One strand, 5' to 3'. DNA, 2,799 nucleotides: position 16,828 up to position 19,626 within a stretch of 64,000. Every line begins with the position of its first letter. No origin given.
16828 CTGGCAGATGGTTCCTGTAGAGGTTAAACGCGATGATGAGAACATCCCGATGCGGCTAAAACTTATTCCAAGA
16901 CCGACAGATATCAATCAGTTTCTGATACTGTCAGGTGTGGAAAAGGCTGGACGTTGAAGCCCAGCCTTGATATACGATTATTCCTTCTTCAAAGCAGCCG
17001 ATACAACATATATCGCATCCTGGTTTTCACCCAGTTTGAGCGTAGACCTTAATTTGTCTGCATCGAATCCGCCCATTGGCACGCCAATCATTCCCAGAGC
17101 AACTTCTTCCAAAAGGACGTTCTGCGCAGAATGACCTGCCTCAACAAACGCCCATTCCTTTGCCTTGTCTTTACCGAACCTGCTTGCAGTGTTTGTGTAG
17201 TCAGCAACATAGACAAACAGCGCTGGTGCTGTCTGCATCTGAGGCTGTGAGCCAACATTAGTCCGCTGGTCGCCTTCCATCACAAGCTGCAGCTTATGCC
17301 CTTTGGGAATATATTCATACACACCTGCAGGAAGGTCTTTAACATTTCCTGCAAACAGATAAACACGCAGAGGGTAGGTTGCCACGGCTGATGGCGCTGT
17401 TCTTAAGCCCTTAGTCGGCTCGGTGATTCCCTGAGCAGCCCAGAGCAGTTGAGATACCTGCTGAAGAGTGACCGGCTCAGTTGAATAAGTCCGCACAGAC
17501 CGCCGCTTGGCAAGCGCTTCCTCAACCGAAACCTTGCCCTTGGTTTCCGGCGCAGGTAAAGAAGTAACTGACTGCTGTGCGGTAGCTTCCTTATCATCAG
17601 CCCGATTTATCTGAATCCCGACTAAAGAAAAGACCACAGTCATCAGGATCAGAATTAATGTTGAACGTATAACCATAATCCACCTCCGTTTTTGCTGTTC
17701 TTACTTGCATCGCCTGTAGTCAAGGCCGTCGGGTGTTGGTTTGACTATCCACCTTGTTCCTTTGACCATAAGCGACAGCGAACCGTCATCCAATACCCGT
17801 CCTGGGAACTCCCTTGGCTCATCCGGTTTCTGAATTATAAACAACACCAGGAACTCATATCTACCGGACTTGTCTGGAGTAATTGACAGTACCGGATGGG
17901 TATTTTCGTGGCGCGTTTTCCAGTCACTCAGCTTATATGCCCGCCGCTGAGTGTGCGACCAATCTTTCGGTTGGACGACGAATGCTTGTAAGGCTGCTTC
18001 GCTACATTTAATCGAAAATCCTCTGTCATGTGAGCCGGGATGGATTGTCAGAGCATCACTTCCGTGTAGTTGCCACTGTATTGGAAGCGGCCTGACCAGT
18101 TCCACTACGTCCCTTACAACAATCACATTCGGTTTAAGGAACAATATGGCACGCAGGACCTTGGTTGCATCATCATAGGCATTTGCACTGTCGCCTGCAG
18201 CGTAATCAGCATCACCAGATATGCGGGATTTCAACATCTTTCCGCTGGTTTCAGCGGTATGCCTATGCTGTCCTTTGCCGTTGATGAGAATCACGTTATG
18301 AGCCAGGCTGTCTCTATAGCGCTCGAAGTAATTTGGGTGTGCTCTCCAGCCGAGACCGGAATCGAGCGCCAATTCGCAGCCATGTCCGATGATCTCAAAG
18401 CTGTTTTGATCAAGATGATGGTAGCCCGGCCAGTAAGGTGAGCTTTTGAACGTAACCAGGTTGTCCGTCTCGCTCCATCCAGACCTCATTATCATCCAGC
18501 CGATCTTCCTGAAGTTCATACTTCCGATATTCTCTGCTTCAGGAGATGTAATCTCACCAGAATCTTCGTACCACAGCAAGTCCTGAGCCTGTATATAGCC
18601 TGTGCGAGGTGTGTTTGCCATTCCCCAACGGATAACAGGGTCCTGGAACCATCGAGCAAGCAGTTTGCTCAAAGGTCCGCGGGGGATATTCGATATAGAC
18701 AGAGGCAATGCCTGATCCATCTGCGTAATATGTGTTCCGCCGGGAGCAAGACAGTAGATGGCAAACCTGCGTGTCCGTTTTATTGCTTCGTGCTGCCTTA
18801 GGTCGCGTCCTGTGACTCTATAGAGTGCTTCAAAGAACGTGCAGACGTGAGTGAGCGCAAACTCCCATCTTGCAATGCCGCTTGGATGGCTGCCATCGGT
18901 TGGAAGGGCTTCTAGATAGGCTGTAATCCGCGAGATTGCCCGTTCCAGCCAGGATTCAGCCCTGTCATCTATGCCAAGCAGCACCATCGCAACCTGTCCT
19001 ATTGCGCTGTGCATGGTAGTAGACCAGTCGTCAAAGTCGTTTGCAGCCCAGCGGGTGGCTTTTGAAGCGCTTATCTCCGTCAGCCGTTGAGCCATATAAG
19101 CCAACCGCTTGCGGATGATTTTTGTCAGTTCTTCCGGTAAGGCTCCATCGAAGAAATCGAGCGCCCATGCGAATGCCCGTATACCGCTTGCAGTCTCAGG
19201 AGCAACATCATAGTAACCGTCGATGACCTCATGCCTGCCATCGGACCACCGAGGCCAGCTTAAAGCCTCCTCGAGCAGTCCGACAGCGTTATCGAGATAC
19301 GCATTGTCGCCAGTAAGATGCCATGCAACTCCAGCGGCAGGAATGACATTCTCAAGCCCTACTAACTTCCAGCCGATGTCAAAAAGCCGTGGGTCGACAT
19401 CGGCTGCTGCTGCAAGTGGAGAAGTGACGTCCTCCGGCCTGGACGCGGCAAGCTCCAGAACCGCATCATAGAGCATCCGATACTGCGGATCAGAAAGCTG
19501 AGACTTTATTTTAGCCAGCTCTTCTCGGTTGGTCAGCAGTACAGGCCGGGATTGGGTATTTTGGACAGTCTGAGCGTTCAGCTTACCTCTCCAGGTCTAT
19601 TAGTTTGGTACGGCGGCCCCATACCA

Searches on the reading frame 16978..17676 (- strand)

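Call 38: search_protein_families(library=pfam, proteins=[window:16978-17676:-], max_evalue=0.0001)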
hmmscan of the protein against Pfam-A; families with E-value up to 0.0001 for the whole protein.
window:16978-17676:- (232 aa): 1 family
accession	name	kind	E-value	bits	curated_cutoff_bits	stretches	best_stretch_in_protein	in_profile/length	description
PF00881.29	Nitroreductase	-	3.9e-24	86.1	23.5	1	56-225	2-163/167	Nitroreductase family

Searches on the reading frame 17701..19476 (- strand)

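Call 38: search_protein_families(library=pfam, proteins=[window:17701-19476:-], max_evalue=0.0001)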
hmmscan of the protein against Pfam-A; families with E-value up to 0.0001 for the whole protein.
window:17701-19476:- (591 aa): 1 family
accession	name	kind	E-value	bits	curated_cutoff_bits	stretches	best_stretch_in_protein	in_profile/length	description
PF07940.18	Hepar_II_III_C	-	6.7e-15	55.7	24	1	320-501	7-194/237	Heparinase II/III-like, C-terminal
